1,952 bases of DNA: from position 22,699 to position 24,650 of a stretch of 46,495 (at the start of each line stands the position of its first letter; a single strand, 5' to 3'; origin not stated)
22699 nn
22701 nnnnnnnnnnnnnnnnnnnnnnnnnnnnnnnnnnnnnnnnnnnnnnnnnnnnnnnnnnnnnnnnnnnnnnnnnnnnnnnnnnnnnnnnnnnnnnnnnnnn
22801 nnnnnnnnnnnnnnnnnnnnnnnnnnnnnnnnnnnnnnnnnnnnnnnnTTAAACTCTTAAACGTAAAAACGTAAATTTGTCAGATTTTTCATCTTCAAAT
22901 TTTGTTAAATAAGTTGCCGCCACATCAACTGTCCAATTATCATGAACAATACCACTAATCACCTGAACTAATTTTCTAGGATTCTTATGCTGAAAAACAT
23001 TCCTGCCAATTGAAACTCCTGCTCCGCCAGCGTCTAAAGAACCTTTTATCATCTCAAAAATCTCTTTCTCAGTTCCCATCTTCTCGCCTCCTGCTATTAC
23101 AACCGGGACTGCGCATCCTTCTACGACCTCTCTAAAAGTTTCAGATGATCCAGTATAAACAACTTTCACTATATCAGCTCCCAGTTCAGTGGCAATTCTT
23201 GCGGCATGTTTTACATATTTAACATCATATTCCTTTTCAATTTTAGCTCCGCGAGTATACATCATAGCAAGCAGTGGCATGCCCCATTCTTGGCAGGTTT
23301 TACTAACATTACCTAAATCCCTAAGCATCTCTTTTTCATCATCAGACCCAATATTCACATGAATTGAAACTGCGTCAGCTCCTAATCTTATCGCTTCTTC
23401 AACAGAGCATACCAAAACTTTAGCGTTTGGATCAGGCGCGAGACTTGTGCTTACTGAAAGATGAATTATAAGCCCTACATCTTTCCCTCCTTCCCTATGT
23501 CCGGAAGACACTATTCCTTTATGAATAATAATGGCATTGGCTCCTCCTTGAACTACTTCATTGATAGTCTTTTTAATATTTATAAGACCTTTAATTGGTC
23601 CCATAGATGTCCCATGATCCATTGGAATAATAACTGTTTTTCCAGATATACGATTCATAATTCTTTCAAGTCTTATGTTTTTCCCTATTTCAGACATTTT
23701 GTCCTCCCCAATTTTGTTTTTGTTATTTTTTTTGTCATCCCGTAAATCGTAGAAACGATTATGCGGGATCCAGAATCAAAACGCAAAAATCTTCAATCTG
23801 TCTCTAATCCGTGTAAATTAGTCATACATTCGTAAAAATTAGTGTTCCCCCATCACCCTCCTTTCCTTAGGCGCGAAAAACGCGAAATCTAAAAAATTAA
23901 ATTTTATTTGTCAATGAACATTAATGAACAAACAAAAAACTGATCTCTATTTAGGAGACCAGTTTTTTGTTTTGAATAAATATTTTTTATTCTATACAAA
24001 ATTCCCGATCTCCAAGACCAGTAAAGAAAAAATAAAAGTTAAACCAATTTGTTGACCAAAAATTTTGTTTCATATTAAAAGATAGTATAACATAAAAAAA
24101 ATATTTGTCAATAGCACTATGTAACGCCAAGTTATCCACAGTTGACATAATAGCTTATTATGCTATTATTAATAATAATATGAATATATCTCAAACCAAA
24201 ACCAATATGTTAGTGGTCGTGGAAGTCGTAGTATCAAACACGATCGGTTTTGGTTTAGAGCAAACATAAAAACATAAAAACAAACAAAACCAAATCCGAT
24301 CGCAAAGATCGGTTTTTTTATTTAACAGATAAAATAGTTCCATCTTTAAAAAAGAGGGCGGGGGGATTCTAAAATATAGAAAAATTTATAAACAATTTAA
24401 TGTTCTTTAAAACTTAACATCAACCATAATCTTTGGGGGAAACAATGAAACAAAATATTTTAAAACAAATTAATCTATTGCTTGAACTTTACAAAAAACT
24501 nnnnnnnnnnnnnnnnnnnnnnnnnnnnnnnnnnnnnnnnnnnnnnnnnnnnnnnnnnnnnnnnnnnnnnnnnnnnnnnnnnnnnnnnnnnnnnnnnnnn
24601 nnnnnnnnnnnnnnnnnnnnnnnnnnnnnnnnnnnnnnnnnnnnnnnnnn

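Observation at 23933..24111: Phe/Trp/Tyr-rich leader attenuator, which also suggests a role for the downstream aldolase-family gene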

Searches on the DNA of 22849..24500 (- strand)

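Call 4: search_rna_families(source=window, start=23500, end=24500, threshold=evalue, max_evalue=10)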
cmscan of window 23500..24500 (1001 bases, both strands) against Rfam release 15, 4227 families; matches with E-value up to 10: 23.
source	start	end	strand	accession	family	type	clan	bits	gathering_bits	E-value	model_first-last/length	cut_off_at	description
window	23929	23991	-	RF02363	Yfr11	Gene; sRNA;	-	26.2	44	0.1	1-144/144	no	Cyanobacterial functional RNA 11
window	24254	24326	+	RF02860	Arrc14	Gene; sRNA;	-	22.9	99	0.78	1-167/167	no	Actinobacillus sRNA 14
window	23927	24003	-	RF02064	STnc370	Gene; sRNA;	-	22.3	54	3.6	1-71/71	no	Enterobacterial sRNA STnc370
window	23950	24018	-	RF03640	mir-3747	Gene; miRNA;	-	20.1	63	0.4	1-67/67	no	mir-3747 microRNA precursor family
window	23932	23994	-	RF02713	MCS4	Gene; sRNA;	-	20.1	56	3.6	1-123/123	no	Mycoplasma sRNA MCS4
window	23910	23977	-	RF01742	lactis-plasmid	Gene; sRNA;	-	19.5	70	3.1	1-106/106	no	lactis-plasmid RNA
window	23934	24018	-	RF04184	BTnc060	Gene; sRNA;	-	19.4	228.9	2.2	1-213/213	no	Bacteroides sRNA BTnc060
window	23951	24014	-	RF03904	MIR7991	Gene; miRNA;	-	18.1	58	1.1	1-47/47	no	MIR7991 microRNA precursor family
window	23983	24062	-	RF00681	mir-198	Gene; miRNA;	-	18.1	70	1.7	1-62/62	no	mir-198 microRNA precursor family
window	23924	23992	+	RF01742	lactis-plasmid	Gene; sRNA;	-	17.9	70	6.9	1-106/106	no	lactis-plasmid RNA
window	24141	24219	-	RF00727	bantam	Gene; miRNA;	CL00091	17.8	61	2.8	1-82/82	no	bantam microRNA precursor family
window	24242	24306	-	RF03823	mir-1814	Gene; miRNA;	-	17.7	90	1.1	1-70/70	no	mir-1814 microRNA precursor family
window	23931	24060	-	RF01859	Phe_leader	Cis-reg; leader;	-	17.6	55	5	1-125/125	no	Phenylalanine leader peptide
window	23931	23971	-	RF04134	MIR7504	Gene; miRNA;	-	17.5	83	6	1-124/124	no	MIR7504 microRNA precursor family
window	24239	24322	+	RF00513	Trp_leader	Cis-reg; leader;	-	17.1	41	1.8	1-100/100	no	Tryptophan operon leader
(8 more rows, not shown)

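Call 42: search_rna_families(sources=[L014, L018, L019, L023, L029, L044, L047, L050, L058, L068, L078, L081, L082, L002], threshold=gathering)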
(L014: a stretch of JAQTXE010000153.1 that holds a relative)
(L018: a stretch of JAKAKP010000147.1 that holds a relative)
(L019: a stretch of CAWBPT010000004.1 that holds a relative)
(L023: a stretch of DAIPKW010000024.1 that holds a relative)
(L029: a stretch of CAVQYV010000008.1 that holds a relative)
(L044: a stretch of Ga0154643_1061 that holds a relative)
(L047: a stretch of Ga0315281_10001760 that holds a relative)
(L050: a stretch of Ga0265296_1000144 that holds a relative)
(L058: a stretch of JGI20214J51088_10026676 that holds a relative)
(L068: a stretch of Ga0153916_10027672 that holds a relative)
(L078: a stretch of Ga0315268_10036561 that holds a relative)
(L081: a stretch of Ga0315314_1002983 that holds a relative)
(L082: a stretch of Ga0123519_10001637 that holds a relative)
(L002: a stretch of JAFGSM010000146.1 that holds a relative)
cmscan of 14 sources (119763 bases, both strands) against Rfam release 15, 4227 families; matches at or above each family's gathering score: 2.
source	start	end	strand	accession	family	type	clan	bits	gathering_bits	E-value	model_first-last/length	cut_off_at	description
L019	1226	1572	-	RF00023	tmRNA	Gene;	CL00001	195.7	47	5.1e-78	1-374/374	no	transfer-messenger RNA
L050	2543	2891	-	RF00023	tmRNA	Gene;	CL00001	183.9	47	5e-73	1-374/374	no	transfer-messenger RNA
